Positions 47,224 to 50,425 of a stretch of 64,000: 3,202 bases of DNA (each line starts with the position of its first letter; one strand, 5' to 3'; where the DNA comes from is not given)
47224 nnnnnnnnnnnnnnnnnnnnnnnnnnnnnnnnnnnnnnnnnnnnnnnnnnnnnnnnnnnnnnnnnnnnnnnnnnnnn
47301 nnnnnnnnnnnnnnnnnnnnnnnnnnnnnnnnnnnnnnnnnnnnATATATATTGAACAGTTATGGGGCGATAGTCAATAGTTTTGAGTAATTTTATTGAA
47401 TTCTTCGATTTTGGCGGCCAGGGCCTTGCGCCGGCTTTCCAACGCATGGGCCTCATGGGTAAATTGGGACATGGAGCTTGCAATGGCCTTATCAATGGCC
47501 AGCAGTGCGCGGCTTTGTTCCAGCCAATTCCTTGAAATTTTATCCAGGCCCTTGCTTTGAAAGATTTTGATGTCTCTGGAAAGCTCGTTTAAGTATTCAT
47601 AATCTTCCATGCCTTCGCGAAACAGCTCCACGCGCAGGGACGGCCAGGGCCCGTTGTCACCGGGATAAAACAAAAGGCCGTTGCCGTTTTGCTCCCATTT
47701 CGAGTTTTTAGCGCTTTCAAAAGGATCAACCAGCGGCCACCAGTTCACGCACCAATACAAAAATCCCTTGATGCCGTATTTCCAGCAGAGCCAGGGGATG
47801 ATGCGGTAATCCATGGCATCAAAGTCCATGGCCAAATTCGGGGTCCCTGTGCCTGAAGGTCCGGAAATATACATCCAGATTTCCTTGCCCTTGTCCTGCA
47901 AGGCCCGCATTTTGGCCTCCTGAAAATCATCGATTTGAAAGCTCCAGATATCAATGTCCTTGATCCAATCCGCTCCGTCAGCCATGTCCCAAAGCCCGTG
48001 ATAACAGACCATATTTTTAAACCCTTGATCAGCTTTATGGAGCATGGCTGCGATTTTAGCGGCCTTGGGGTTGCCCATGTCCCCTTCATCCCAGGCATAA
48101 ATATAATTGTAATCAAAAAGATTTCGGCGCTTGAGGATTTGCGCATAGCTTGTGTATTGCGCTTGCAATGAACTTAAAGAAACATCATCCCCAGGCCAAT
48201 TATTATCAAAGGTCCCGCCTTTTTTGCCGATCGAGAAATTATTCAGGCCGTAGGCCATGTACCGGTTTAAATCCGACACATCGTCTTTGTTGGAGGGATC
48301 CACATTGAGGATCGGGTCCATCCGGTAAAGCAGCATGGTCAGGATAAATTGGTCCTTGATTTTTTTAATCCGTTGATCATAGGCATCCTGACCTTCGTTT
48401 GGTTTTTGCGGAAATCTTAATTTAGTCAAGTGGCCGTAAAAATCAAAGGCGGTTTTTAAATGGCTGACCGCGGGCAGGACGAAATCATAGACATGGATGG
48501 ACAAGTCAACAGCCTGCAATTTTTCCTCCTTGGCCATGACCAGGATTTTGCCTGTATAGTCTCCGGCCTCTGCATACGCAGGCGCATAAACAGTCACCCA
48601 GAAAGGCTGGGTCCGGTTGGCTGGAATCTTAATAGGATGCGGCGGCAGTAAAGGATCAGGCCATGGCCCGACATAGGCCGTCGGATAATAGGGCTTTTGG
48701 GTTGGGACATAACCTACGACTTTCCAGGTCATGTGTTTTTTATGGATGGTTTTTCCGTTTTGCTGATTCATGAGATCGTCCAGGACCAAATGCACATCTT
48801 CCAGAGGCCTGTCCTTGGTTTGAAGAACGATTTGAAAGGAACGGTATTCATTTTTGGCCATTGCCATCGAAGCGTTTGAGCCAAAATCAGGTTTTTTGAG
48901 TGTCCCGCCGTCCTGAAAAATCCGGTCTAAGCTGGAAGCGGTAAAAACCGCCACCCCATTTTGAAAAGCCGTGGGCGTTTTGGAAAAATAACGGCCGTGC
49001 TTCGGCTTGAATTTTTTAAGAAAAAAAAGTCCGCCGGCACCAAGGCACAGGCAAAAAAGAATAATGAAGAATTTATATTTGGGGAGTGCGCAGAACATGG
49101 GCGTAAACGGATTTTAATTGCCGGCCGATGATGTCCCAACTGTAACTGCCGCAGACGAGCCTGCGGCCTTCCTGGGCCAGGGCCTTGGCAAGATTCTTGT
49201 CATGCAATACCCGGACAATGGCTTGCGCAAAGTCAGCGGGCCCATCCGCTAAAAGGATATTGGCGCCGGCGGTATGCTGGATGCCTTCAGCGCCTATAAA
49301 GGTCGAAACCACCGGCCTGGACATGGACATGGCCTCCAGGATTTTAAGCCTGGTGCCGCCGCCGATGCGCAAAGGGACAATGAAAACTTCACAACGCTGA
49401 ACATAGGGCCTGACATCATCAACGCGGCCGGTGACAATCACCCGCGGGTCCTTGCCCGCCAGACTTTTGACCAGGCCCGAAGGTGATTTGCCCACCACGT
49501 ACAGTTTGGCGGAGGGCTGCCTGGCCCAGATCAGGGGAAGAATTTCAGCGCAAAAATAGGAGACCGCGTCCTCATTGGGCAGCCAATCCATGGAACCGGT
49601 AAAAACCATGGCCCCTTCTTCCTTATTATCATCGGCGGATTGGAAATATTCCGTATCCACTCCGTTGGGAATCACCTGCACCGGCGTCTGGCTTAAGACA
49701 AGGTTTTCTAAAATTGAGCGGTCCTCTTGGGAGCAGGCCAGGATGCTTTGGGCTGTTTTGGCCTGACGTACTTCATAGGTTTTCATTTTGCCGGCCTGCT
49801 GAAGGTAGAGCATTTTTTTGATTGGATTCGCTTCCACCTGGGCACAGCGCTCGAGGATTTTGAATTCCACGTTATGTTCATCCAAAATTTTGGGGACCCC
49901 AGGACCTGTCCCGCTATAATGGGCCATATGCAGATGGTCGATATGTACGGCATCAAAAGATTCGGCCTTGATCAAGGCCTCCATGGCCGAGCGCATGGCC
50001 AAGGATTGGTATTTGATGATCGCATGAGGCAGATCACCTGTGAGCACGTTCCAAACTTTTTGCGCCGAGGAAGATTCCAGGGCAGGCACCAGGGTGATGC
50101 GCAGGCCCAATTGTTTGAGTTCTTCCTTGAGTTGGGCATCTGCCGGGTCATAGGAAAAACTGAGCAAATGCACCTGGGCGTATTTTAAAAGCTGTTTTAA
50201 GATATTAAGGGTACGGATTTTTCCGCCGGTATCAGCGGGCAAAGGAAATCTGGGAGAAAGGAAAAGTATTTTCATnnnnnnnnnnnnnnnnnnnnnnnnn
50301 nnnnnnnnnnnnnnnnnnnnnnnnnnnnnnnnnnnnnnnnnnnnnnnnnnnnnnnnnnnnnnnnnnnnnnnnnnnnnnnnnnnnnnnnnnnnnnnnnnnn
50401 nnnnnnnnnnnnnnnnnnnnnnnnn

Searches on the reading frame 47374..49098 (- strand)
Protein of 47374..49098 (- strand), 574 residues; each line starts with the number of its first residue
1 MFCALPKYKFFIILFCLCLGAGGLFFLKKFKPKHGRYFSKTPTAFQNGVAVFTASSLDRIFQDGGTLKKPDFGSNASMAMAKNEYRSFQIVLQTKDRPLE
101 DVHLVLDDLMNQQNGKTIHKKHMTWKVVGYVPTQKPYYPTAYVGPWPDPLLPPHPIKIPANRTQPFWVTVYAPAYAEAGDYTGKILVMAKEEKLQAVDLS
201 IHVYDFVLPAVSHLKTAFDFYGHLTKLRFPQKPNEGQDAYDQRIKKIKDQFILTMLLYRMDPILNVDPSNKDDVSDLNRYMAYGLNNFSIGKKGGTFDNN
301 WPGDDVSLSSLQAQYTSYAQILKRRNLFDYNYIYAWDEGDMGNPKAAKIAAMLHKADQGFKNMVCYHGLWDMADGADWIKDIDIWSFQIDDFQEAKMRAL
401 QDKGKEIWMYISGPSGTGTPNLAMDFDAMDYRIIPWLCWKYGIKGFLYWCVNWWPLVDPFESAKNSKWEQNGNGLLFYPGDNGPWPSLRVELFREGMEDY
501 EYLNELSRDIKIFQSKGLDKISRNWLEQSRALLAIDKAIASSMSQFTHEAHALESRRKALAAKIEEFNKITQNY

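Call 36: find_homologous_proteins(query=window:47374-49098:-, max_evalue=1e-30)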
Query window:47374-49098:- (574 aa): 276 proteins with E <= 1e-30 among 4239 candidates; the best 120 are listed.
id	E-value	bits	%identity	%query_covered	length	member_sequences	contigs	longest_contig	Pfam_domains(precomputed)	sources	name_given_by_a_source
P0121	0.0e+0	1367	100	100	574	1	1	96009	PF19543.6,PF13320.13,PF22680.3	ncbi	-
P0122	1.6e-239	814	61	97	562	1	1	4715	PF19543.6,PF13320.13,PF22680.3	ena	-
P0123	9.5e-234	795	57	98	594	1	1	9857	PF19543.6,PF13320.13,PF22680.3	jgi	-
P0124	6.7e-233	793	57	98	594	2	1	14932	PF19543.6,PF13320.13,PF22680.3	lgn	-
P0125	2.0e-231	788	58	98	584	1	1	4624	PF19543.6,PF13320.13,PF22680.3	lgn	-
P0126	2.1e-231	788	57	98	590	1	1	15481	PF19543.6,PF13320.13,PF22680.3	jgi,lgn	jgi:hypothetical protein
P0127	3.0e-228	777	59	95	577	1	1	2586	PF19543.6,PF13320.13,PF22680.3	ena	-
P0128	3.9e-228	777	56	98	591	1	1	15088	PF19543.6,PF13320.13,PF22680.3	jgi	jgi:hypothetical protein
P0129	1.1e-224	765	56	98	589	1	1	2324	PF19543.6,PF13320.13,PF22680.3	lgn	-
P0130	7.9e-224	763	60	93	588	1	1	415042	PF19543.6,PF13320.13,PF22680.3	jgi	jgi:hypothetical protein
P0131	6.3e-220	750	56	98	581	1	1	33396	PF19543.6,PF13320.13,PF22680.3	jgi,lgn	-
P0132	8.5e-219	746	55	99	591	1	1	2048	PF19543.6,PF13320.13,PF22680.3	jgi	jgi:hypothetical protein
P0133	1.3e-215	735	55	97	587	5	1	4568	PF19543.6,PF13320.13,PF22680.3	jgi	-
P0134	2.9e-215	734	55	97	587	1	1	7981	PF19543.6,PF13320.13,PF22680.3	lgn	-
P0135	4.5e-215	734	56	97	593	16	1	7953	PF19543.6,PF13320.13,PF22680.3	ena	-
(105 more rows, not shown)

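Call 37: find_encoding_contigs(protein=P0126, flank=10000, max_places=2)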
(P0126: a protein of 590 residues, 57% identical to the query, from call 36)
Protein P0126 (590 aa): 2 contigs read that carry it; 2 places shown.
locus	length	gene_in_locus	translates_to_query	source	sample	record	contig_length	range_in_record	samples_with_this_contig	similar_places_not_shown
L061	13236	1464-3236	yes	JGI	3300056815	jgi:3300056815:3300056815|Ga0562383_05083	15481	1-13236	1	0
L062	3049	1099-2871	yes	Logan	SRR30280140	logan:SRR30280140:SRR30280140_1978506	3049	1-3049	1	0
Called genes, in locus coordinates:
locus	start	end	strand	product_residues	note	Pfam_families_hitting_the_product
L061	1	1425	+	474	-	?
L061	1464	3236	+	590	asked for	PF19543:GH123_N (weak), PF22680:Glyco_hydro_123_N_2, PF13320:GH123_cat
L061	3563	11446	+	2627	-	PF17957:Big_7, PF17957:Big_7, PF13927:Ig_3 (weak), PF07679:I-set (weak), PF13927:Ig_3 (weak), PF07679:I-set (weak), PF13927:Ig_3 (weak), PF17957:Big_7, +6 more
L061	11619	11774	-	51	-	-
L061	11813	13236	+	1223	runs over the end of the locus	?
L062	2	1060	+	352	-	?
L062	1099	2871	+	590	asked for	PF19543:GH123_N (weak), PF22680:Glyco_hydro_123_N_2, PF13320:GH123_cat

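Call 38: find_encoding_contigs(protein=P0130, flank=10000, max_places=2)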
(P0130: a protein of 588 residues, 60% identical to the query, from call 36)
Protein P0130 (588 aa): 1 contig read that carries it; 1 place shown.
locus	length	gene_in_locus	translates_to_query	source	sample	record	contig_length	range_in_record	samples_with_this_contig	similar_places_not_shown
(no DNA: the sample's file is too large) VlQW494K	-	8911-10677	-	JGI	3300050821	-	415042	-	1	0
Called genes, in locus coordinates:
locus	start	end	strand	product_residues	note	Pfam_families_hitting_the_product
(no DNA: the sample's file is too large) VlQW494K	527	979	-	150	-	-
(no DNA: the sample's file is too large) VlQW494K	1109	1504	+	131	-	-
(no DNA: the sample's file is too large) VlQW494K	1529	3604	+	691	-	PF17191:RecG_wedge, PF01336:tRNA_anti-codon, PF04851:ResIII, PF00270:DEAD, PF00271:Helicase_C, PF19833:RecG_dom3_C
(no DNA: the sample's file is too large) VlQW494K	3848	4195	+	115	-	-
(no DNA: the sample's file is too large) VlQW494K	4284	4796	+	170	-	PF03602:Cons_hypoth95, PF02086:MethyltransfD12 (faint), PF09445:Methyltransf_15 (weak)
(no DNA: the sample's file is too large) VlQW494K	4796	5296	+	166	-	PF01467:CTP_transf_like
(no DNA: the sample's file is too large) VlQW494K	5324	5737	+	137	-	PF02620:YceD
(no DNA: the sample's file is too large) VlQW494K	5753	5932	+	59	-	PF01783:Ribosomal_L32p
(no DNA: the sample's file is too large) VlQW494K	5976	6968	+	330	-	PF02504:FA_synthesis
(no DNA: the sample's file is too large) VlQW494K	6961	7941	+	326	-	PF00108:Thiolase_N, PF08392:FAE1_CUT1_RppA (faint), PF08545:ACP_syn_III, PF08541:ACP_syn_III_C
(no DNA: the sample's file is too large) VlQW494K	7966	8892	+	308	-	PF00698:Acyl_transf_1, PF00013:KH_1 (weak)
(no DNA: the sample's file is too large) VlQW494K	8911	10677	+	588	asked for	PF19543:GH123_N, PF22680:Glyco_hydro_123_N_2, PF13320:GH123_cat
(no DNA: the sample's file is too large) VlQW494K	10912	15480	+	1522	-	PF00801:PKD (faint), PF16403:Bact_surface_Ig-like (faint), PF05345:He_PIG (faint), PF13620:CarboxypepD_reg (faint), PF14686:fn3_3 (faint), PF17957:Big_7, PF19077:Big_13 (faint), PF17957:Big_7, +13 more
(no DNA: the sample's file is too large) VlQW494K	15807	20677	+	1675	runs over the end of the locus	PF19077:Big_13 (faint), PF16640:Big_3_5 (faint), PF13750:Big_3_3 (faint), PF00801:PKD (faint), PF06832:BiPBP_C (faint), PF07495:Y_Y_Y (faint), PF17957:Big_7, PF17957:Big_7, +7 more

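Call 43: find_encoding_contigs(protein=window:47374-49098:-, flank=10000, max_places=5)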
Protein window:47374-49098:- (574 aa): no gene with exactly this product is on record in the collection.

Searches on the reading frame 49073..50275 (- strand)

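Call 57: search_protein_families(library=pfam, proteins=[window:49073-50275:-], max_evalue=0.001)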
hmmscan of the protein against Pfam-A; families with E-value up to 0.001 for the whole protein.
window:49073-50275:- (400 aa): 5 families
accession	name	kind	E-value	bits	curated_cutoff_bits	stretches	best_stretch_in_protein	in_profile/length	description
PF13692.12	Glyco_trans_1_4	-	1.6e-29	103.4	27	1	223-359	4-142/142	Glycosyl transferases group 1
PF13439.12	Glyco_transf_4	-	8.2e-12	45.9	28.5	1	48-209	10-169/170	Glycosyltransferase Family 4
PF00534.26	Glycos_transf_1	-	2.5e-10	40.6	26.4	1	246-372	37-171/172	Glycosyl transferases group 1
PF13579.12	Glyco_trans_4_4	-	3.9e-05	24.5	29.7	1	22-205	7-158/158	Glycosyl transferase 4-like domain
PF13524.12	Glyco_trans_1_2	-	0.0003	21.2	25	1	278-383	28-138/144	Glycosyl transferase-like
